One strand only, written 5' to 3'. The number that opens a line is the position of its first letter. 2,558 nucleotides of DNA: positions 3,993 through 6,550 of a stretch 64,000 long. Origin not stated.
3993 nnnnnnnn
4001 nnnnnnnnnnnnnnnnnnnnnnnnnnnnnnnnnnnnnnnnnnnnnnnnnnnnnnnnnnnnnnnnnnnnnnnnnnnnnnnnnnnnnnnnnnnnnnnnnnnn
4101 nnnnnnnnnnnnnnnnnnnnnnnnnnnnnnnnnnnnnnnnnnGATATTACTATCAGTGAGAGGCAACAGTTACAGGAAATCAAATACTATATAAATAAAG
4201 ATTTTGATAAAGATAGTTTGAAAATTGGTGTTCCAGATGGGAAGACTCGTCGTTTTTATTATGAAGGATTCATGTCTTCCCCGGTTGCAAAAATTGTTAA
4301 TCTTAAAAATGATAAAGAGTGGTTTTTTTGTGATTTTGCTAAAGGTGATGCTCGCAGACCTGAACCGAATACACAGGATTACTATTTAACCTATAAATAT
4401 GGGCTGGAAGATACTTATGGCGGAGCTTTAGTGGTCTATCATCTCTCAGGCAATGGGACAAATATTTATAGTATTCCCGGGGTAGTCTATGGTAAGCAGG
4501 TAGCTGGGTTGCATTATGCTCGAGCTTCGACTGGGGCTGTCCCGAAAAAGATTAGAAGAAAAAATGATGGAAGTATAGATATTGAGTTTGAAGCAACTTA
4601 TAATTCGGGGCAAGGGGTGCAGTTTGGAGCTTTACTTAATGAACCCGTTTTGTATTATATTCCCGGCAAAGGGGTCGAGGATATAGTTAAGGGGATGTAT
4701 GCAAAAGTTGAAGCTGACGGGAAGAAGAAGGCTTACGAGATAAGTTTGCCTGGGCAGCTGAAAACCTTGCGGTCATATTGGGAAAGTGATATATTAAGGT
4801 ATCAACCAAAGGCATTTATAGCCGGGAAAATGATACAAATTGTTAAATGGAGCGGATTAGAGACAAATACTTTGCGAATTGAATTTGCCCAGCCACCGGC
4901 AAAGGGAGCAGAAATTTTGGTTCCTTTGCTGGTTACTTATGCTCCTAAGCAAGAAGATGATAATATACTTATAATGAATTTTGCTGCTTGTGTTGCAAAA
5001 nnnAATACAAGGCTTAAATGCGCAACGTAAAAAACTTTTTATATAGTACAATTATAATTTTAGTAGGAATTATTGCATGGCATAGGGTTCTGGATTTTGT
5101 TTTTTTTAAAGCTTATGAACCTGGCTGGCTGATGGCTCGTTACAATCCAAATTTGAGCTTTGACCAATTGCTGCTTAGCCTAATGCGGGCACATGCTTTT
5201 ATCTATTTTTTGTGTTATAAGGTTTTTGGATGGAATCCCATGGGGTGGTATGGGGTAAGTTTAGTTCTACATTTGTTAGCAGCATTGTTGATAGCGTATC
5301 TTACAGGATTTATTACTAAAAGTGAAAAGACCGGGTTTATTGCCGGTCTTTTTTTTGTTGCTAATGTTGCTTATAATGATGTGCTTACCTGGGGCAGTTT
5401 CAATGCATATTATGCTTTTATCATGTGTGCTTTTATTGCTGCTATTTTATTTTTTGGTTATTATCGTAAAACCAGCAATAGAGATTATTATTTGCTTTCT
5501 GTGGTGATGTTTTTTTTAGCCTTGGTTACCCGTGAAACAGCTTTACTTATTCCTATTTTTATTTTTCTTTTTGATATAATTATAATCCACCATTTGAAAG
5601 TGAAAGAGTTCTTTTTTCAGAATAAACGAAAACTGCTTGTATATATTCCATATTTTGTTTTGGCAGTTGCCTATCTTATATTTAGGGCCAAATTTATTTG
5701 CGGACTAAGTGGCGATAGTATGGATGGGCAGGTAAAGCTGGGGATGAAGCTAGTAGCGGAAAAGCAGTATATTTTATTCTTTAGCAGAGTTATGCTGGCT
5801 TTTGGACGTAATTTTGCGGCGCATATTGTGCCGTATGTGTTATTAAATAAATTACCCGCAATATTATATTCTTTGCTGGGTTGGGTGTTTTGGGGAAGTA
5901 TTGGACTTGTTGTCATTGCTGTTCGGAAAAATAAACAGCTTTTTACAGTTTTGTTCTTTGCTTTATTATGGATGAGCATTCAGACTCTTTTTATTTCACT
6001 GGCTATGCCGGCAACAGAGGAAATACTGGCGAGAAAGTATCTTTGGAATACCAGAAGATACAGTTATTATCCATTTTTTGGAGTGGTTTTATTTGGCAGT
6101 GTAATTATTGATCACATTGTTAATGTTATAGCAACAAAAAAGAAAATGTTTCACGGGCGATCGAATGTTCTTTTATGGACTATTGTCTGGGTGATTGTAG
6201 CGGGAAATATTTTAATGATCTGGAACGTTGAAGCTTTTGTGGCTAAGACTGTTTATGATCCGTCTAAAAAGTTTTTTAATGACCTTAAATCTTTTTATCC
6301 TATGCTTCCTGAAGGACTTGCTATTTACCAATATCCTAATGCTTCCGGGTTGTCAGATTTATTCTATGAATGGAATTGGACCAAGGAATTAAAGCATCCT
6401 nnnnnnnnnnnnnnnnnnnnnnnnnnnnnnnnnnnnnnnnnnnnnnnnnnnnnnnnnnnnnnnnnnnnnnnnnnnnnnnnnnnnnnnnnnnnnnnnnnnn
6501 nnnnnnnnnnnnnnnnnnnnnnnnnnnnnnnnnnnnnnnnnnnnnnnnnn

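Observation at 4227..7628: Conserved ~245-aa soluble domain duplicated between two adjacent giant membrane proteins (two ~740-bp DNA copies 2.7 kb apart)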

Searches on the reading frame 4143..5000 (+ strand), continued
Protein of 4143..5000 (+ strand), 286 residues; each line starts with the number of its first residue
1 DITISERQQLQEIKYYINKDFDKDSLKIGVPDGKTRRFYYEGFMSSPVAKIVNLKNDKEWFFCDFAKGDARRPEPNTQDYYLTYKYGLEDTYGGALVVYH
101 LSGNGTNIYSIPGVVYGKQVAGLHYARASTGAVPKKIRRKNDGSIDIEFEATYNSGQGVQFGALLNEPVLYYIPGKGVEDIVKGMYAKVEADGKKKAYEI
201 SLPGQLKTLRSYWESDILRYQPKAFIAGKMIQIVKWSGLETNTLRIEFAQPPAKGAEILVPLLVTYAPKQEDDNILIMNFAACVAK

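Call 78: search_protein_families(library=phrogs, proteins=[L008:7917-11450:+, L003:12863-15757:+, L003:5530-8277:+, L003:4210-5499:+, L003:8318-9526:+, L003:399-1967:+], max_evalue=0.001)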
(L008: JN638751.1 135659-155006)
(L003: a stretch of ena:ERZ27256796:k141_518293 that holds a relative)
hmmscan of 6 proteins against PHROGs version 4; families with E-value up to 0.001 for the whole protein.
L008:7917-11450:+ (1178 aa): 1 family
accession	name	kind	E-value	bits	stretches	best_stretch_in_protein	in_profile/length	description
phrog_10588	-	tail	2.2e-05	23.2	1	12-51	12-51/1459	tail protein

L003:12863-15757:+ (965 aa): 0 families

L003:5530-8277:+ (916 aa): 0 families

L003:4210-5499:+ (430 aa): 4 families
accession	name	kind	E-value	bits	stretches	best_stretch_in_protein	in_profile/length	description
phrog_877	-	unknown function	7.8e-08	31.5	1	14-134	18-134/1141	-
phrog_30025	-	unknown function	2.6e-06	28.4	1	310-415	131-229/241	-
phrog_9994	-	unknown function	2.2e-05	25.1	1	67-126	44-105/294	-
phrog_13141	-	unknown function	0.00033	21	1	67-124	46-105/297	-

L003:8318-9526:+ (403 aa): 0 families

L003:399-1967:+ (523 aa): 1 family
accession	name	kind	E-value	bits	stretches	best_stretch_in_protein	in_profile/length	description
phrog_4645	-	DNA, RNA and nucleotide metabolism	2.5e-32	113.2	1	8-259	46-298/308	endonuclease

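Call 79: find_related_loci(query=A3, collection=metagenome_contigs, flank=10000)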
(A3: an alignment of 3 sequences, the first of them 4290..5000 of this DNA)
Query A3 (237 aa) in metagenome_contigs; peptide patterns used: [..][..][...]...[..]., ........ (x = any residue, [..] = any of these).
155 stretches matched a pattern; 1 encode a relative of the query (tblastn E <= 1e-3); 1 distinct loci.
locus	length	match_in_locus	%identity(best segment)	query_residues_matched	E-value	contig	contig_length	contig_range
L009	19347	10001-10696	49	1-231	5e-72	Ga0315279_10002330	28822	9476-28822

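Call 82: search_protein_families(library=pfam, proteins=[L009:1641-3128:+, L009:3545-4534:+, L009:4552-5250:+, L009:5655-6398:+, L009:6407-8188:+, L009:8198-10696:+, L009:10743-11744:+, L009:11744-12712:+, L009:12770-15181:+, L009:16272-18086:+], max_evalue=0.001)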
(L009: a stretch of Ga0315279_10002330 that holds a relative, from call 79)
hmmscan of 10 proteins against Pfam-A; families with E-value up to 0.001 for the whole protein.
L009:1641-3128:+ (496 aa): 2 families
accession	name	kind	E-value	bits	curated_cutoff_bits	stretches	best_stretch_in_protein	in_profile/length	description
PF04055.27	Radical_SAM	-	6.7e-22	78.9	29.5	1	205-370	1-164/166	Radical SAM superfamily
PF02310.24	B12-binding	-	6.8e-13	49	32.1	1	34-141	12-120/121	B12 binding domain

L009:3545-4534:+ (330 aa): 4 families
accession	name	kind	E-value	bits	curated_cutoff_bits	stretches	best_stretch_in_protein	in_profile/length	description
PF01370.27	Epimerase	-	5.1e-48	164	20.9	1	13-253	1-240/240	NAD dependent epimerase/dehydratase family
PF16363.11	GDP_Man_Dehyd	-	8.9e-44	150.7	27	1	14-318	1-332/332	GDP-mannose 4,6 dehydratase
PF01073.25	3Beta_HSD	-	2.8e-12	46.7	22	1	14-241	1-230/280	3-beta hydroxysteroid dehydrogenase/isomerase family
PF02719.21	Polysacc_synt_2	-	1.9e-08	34.3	20.2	1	13-271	1-248/293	Polysaccharide biosynthesis protein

L009:4552-5250:+ (233 aa): 4 families
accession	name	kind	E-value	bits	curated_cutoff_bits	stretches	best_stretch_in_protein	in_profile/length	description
PF01041.23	DegT_DnrJ_EryC1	-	7.2e-90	302.2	19.8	1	14-233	3-225/360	DegT/DnrJ/EryC1/StrS aminotransferase family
PF01053.26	Cys_Met_Meta_PP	-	6.3e-08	32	27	1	38-208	55-223/381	Cys/Met metabolism PLP-dependent enzyme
PF01212.27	Beta_elim_lyase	-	1.3e-07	31.7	27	1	36-214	33-227/288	Beta-eliminating lyase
PF00266.25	Aminotran_5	-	2.5e-06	27.2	21.5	1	56-216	67-230/371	Aminotransferase class-V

L009:5655-6398:+ (248 aa): 7 families
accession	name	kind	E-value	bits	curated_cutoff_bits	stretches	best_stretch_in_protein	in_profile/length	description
PF08241.18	Methyltransf_11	-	1.3e-16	61.4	21.2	1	45-134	1-94/95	Methyltransferase domain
PF13847.12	Methyltransf_31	-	8e-14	52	27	1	39-149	2-120/145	Methyltransferase domain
PF13649.12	Methyltransf_25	-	3.7e-13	50.4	27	1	44-131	1-97/97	Methyltransferase domain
PF13489.12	Methyltransf_23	-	1.8e-11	44.5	27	1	27-174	10-162/164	Methyltransferase domain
PF07021.18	MetW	-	8.1e-08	32.6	21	1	42-130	15-105/193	Methionine biosynthesis protein MetW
PF08242.18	Methyltransf_12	-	1.1e-06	29.8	30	1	45-133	1-98/98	Methyltransferase domain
PF05219.18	DREV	-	0.00097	18.8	26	0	30-145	84-198/265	DREV methyltransferase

L009:6407-8188:+ (594 aa): 5 families
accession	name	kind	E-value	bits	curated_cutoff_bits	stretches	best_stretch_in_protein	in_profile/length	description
PF00535.33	Glycos_transf_2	-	9.6e-29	100.9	23.3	2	256-414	1-166/168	Glycosyl transferase family 2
PF13641.12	Glyco_tranf_2_3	-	4.1e-11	43.8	27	1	253-465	1-224/230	Glycosyltransferase like family 2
PF10111.15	Glyco_tranf_2_2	-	1.1e-05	25.5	27.3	0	256-334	1-93/276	Glycosyltransferase like family 2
PF13506.12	Glyco_transf_21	-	2.3e-05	24.4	21.7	0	316-452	24-154/174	Glycosyl transferase family 21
PF13632.12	Glyco_trans_2_3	-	4.4e-05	23.8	27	1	327-522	3-192/198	Glycosyl transferase family group 2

L009:8198-10696:+ (833 aa): 0 families

L009:10743-11744:+ (334 aa): 6 families
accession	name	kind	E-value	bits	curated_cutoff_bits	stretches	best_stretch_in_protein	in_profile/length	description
PF13489.12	Methyltransf_23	-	1e-24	87.6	27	1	118-260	19-161/164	Methyltransferase domain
PF08241.18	Methyltransf_11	-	3.5e-17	63.2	21.2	1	126-215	1-95/95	Methyltransferase domain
PF13649.12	Methyltransf_25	-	2.8e-13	50.8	27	1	125-211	1-97/97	Methyltransferase domain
PF07021.18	MetW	-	2.4e-12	47.3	21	1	121-222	13-114/193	Methionine biosynthesis protein MetW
PF08242.18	Methyltransf_12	-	6e-11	43.4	30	1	126-213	1-98/98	Methyltransferase domain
PF13847.12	Methyltransf_31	-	3.3e-09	37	27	1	122-224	4-119/145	Methyltransferase domain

L009:11744-12712:+ (323 aa): 9 families
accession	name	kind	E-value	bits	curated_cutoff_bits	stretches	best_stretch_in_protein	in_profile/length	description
PF13489.12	Methyltransf_23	-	9.9e-25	87.6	27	1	122-266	18-162/164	Methyltransferase domain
PF08241.18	Methyltransf_11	-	1.4e-21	77.3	21.2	1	131-220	1-95/95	Methyltransferase domain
PF13649.12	Methyltransf_25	-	2.6e-15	57.3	27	1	130-216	1-97/97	Methyltransferase domain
PF07021.18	MetW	-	1.3e-14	54.7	21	1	126-226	12-113/193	Methionine biosynthesis protein MetW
PF13847.12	Methyltransf_31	-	3e-14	53.4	27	1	126-224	3-113/145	Methyltransferase domain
PF08242.18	Methyltransf_12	-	5.3e-13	50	30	1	131-218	1-98/98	Methyltransferase domain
PF05219.18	DREV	-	1.5e-07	31.2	26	1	126-265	94-235/265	DREV methyltransferase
PF03141.22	Methyltransf_29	-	3.9e-06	26.2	23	1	126-226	117-223/506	Putative S-adenosyl-L-methionine-dependent methyltransferase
PF07757.19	AdoMet_MTase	-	1.4e-05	25.8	27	1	103-162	37-97/115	Predicted AdoMet-dependent methyltransferase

L009:12770-15181:+ (804 aa): 0 families

L009:16272-18086:+ (605 aa): 0 families

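Call 84: search_protein_families(library=pfam, alignment_id=A2, max_evalue=5)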
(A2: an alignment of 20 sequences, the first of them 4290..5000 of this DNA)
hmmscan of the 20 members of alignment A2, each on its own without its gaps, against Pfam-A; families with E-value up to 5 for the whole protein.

A. member 1, window:4290-5000:+ (237 aa): 0 families

B. families by the number of members that match (of 20 scanned): 9 families
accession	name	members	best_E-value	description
PF10989.13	DUF2808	1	0.0013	Protein of unknown function (DUF2808)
PF17209.9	Hfq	1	0.0018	Hfq protein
PF06106.16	SAUGI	1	0.006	S. aureus uracil DNA glycosylase inhibitor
PF21968.2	TcdA1_RBD_3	1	0.022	TcdA1, receptor binding domain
PF24945.1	DUF7759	1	0.03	Domain of unknown function (DUF7759)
PF14508.12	GH97_N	1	0.091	Glycosyl-hydrolase 97 N-terminal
PF10698.15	DUF2505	1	0.1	Protein of unknown function (DUF2505)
PF17885.6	Smoa_sbd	1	0.15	Styrene monooxygenase A putative substrate binding domain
PF15084.11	DUF4550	1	0.19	Domain of unknown function (DUF4550)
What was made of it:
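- On Carbohydrate-binding modules (Emb/AftD-type or any standard CBM), for the shared domain: None of the 20 domain sequences gives a consistent Pfam hit at E <= 5 (call 84).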

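Call 85: find_related_loci(query=P0010, collection=viral_contigs, flank=3000)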
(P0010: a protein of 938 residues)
Query P0010 (938 aa) in viral_contigs; peptide patterns used: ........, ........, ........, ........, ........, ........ (x = any residue, [..] = any of these).
1 stretches matched a pattern, but none encodes a relative of the query by tblastn (E <= 1e-3).

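Call 86: find_related_loci(query=A3, collection=viral_contigs, flank=5000)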
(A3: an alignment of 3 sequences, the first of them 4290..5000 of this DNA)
Query A3 (237 aa) in viral_contigs; peptide patterns used: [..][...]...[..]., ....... (x = any residue, [..] = any of these).
68 stretches matched a pattern, but none encodes a relative of the query by tblastn (E <= 1e-3).
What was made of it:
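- Tried and rejected: Two viral_contigs scans found none (calls 85, 86).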

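Call 92: search_solved_structures(query=A2, max_evalue=10)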
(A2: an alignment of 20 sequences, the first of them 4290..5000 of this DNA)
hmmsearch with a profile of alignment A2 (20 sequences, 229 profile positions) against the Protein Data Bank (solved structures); distinct sequences matched with E-value up to 10: 5.
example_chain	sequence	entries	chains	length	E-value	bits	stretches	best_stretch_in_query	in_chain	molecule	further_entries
2aua_A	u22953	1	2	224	0.028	17.3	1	113-179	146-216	hypothetical protein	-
3ian_A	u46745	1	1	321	0.099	15.4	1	43-123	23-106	Chitinase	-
1ala_A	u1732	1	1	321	0.7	12.7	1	32-88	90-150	ANNEXIN V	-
1yii_A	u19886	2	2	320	0.7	12.7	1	32-88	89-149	Annexin A5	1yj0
1fad_A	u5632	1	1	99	1.6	11.5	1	125-167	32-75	PROTEIN (FADD PROTEIN)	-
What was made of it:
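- On Carbohydrate-binding modules (Emb/AftD-type or any standard CBM), for the shared domain: The profile gives no PDB hit (call 92).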

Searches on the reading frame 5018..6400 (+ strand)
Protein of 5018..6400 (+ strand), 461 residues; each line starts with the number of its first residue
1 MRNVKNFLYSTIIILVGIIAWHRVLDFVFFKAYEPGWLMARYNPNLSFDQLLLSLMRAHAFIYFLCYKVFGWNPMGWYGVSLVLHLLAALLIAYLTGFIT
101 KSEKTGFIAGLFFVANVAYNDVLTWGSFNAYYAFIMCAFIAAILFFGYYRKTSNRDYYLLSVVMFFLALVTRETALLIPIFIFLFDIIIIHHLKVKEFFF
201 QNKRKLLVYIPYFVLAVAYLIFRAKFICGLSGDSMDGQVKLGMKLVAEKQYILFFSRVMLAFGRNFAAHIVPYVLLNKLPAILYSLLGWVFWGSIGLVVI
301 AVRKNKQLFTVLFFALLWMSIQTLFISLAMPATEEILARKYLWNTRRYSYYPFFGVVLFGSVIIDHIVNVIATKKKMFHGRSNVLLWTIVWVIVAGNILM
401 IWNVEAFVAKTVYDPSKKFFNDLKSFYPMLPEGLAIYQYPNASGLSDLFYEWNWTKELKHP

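Call 19: search_protein_families(library=pfam, proteins=[window:5018-6400:+], max_evalue=10)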
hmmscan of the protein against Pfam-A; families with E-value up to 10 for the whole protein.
window:5018-6400:+ (461 aa): 1 family
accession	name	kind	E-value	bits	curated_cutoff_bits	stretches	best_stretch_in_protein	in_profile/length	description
PF20645.2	Rrn7_cyclin_C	-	0.044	13.9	22.4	1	176-233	43-101/163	Rrn7/TAF1B, C-terminal cyclin domain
